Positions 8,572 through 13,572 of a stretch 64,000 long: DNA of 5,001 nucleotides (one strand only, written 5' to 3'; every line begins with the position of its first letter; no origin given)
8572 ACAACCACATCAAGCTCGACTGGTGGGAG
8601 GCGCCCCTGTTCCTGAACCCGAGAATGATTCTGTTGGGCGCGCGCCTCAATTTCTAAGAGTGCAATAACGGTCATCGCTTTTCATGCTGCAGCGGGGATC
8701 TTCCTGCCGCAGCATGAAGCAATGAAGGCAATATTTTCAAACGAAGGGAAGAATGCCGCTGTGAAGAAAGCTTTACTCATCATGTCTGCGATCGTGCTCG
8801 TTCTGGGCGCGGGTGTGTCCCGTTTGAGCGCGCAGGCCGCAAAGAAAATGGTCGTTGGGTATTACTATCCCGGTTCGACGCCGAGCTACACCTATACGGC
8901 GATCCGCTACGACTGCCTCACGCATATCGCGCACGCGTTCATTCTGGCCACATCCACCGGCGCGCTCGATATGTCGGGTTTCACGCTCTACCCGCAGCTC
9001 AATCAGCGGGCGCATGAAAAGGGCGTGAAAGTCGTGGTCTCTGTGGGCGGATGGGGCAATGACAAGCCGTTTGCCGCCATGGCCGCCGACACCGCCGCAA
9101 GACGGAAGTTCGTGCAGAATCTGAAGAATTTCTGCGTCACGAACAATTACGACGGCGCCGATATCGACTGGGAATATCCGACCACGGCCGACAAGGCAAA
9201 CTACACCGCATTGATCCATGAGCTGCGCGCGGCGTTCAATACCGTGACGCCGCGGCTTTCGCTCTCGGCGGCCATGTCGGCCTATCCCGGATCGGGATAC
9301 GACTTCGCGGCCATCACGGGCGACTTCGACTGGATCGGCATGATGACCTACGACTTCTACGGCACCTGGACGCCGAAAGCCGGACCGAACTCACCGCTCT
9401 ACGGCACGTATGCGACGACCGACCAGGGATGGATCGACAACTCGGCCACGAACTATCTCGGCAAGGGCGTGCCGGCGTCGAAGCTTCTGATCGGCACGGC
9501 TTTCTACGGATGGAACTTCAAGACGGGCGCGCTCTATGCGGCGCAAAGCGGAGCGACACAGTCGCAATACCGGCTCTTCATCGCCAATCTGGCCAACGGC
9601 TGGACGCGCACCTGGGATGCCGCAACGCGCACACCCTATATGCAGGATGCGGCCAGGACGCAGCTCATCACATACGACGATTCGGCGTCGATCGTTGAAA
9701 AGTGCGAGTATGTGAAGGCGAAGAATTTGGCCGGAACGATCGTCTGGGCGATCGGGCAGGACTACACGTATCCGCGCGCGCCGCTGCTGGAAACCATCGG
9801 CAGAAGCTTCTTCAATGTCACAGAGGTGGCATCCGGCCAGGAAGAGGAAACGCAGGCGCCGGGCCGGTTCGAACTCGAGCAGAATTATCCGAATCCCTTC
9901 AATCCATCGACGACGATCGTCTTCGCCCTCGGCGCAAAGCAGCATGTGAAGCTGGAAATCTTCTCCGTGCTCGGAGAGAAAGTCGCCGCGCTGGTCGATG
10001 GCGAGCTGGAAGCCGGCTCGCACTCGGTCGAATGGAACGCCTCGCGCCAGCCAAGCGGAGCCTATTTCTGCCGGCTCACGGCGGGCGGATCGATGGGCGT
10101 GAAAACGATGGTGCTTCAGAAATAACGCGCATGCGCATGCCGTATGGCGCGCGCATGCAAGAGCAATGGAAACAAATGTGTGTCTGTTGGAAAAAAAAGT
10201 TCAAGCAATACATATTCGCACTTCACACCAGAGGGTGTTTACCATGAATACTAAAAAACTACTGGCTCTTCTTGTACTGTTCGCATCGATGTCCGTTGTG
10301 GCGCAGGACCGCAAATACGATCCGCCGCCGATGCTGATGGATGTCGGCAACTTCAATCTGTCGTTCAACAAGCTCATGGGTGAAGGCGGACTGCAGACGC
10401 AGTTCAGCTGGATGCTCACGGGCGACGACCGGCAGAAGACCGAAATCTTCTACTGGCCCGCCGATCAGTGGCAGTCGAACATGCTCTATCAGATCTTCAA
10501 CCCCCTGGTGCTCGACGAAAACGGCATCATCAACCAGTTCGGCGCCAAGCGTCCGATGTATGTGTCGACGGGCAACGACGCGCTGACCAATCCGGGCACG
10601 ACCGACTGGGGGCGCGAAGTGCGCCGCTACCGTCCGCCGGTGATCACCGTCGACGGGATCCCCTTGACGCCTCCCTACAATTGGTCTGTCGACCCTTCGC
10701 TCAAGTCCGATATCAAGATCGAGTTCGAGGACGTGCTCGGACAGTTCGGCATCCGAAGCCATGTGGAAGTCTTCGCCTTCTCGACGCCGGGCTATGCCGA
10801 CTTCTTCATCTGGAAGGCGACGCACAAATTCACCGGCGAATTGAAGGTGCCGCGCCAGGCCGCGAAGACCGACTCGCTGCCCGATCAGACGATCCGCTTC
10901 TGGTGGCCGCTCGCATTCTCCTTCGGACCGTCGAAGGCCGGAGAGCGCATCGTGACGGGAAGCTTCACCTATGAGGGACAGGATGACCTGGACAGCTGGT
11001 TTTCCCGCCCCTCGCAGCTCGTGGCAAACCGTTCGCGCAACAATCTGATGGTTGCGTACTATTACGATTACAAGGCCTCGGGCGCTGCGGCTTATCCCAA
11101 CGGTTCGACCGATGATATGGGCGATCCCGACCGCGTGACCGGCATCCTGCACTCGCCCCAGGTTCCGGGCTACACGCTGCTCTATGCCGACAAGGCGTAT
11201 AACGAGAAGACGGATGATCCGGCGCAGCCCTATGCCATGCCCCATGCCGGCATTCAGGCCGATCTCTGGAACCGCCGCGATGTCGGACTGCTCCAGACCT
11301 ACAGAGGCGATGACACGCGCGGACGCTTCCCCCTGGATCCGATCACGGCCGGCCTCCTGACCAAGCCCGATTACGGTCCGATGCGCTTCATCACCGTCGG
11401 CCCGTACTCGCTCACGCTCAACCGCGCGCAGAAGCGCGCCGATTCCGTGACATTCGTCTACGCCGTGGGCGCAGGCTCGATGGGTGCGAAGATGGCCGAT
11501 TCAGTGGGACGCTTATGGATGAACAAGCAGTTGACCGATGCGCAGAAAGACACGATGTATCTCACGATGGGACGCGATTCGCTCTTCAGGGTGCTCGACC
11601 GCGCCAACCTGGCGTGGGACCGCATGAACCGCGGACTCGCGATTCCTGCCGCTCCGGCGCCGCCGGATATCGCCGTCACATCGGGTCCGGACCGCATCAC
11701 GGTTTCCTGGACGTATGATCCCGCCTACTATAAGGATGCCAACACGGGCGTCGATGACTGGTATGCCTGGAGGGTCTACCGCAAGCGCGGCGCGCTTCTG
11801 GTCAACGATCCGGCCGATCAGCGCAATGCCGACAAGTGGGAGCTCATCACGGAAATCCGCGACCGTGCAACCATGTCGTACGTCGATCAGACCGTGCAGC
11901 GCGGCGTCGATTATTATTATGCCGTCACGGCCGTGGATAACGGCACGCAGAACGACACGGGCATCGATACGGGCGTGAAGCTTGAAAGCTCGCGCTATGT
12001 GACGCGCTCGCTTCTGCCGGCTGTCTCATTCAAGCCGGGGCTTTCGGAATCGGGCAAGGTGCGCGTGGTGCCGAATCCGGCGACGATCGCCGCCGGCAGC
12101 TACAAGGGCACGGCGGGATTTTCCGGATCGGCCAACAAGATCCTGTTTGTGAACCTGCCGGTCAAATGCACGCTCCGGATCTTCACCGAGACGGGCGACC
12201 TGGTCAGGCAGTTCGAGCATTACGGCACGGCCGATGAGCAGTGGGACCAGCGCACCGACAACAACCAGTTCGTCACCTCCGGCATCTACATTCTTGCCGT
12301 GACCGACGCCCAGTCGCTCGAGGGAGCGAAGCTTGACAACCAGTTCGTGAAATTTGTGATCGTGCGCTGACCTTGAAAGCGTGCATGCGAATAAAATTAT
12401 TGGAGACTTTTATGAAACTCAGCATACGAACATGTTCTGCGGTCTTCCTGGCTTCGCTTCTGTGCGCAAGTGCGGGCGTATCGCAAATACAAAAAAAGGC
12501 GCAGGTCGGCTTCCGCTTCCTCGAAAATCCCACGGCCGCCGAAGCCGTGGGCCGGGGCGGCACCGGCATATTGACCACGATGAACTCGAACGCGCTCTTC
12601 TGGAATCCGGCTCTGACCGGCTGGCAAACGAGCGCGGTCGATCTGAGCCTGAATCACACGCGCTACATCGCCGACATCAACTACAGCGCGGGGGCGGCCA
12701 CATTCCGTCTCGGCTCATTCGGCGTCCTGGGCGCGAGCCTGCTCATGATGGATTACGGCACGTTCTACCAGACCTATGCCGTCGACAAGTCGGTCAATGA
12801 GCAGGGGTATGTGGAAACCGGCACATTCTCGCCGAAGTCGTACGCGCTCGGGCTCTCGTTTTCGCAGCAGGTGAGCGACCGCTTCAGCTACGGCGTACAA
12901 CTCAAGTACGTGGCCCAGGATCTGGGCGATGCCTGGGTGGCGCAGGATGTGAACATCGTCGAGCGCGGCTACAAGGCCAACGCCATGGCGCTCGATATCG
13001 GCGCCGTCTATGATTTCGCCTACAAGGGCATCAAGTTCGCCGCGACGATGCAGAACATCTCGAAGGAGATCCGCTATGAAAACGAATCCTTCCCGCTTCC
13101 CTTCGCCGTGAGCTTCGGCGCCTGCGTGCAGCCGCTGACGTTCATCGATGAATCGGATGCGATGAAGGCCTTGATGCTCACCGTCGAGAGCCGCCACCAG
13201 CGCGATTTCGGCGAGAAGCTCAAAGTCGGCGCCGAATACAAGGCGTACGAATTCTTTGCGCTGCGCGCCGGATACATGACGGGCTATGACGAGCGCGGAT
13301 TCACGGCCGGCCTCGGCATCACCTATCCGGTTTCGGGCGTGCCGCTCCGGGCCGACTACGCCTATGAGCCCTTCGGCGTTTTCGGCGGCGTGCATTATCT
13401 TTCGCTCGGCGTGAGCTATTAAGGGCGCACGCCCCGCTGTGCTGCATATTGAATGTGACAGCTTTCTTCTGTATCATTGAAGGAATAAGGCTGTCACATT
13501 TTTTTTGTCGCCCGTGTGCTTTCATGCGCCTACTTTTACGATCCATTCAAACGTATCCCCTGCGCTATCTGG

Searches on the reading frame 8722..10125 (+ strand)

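Call 5: search_protein_families(library=pfam, proteins=[window:8722-10125:+], max_evalue=0.01)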
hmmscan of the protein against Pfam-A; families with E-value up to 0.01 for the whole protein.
window:8722-10125:+ (467 aa): 3 families
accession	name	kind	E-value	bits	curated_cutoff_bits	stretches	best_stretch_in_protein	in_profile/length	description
PF00704.34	Glyco_hydro_18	-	1.8e-67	228.7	29.6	1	44-347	2-317/317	Glycosyl hydrolases family 18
PF18962.6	Por_Secre_tail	-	7.2e-08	33.1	27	1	389-463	2-73/75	Secretion system C-terminal sorting domain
PF23916.1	TIM-barrel_EndoS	-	0.0051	17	27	0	96-174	54-134/238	Endo-beta-N-acetylglucosaminidase EndoS TIM-barrel domain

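Call 6: search_protein_families(library=ncbifam, proteins=[window:8722-10125:+], max_evalue=0.01)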
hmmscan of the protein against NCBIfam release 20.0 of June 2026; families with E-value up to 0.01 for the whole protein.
window:8722-10125:+ (467 aa): 5 families
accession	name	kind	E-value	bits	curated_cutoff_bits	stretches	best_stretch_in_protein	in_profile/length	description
NF052619.1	ChiD_Serratia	equivalog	1.7e-25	89.9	750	2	90-264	94-277/416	chitinase ChiD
TIGR04183.1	Por_Secre_tail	domain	1.3e-07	31.5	23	1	389-465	2-71/72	T9SS type A sorting domain-containing protein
NF052323.1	T9SSA_dep_M6i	equivalog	2.5e-06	25.8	600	1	388-457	960-1028/1043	T9SS-dependent M6-like inactivated metalloprotease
NF045482.1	Endoglyc_H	equivalog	0.00011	21.5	300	1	61-154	45-132/267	endo-beta-N-acetylglucosaminidase H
NF038113.1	T9SSA_dep_M36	equivalog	0.0065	14.6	885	0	384-464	791-866/869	T9SS-dependent M36 family metallopeptidase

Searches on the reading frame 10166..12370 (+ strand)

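Call 5: search_protein_families(library=pfam, proteins=[window:10166-12370:+], max_evalue=0.01)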
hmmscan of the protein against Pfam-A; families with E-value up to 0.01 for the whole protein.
window:10166-12370:+ (734 aa): 1 family
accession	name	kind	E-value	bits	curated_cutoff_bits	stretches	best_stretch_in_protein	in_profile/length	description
PF13585.12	CHU_C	-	0.0086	16.6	27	0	667-713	28-71/86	CHU_C Type IX secretion signal domain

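Call 6: search_protein_families(library=ncbifam, proteins=[window:10166-12370:+], max_evalue=0.01)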
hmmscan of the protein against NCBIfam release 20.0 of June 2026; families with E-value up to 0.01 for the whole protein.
window:10166-12370:+ (734 aa): 1 family
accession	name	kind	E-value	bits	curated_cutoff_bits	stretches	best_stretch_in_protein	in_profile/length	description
NF052228.1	T9SS_PorZ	equivalog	3.6e-05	22.4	260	1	629-721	670-749/757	type IX secretion system anionic LPS delivery protein PorZ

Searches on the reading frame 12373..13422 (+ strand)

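Call 5: search_protein_families(library=pfam, proteins=[window:12373-13422:+], max_evalue=0.01)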
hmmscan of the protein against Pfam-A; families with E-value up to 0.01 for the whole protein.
window:12373-13422:+ (349 aa): 2 families
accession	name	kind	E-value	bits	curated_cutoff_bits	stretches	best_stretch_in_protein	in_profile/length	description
PF19572.5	PorV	-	9e-06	25.8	27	1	48-237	14-200/243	Type IX secretion system protein PorV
PF11751.14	PorP_SprF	-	5.1e-05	23.4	22.3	1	149-319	74-243/273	Type IX secretion system membrane protein PorP/SprF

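Call 6: search_protein_families(library=ncbifam, proteins=[window:12373-13422:+], max_evalue=0.01)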
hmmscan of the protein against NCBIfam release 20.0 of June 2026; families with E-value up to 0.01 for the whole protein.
window:12373-13422:+ (349 aa): 4 families
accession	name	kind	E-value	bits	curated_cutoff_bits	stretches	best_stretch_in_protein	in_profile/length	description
NF033709.1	PorV_fam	subfamily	1.7e-49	169.2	90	1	46-348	3-325/326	PorV/PorQ family protein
NF033711.1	T9SS_PorQ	equivalog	1.6e-26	93.1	220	1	24-253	6-212/335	type IX secretion system protein PorQ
NF033710.1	T9SS_OM_PorV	equivalog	2.7e-21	76.2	250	1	33-253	12-230/367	type IX secretion system outer membrane channel protein PorV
NF052325.1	PorVQ2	equivalog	9e-11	41.3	325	1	40-243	20-233/354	putative type IX sorting system protein PorV2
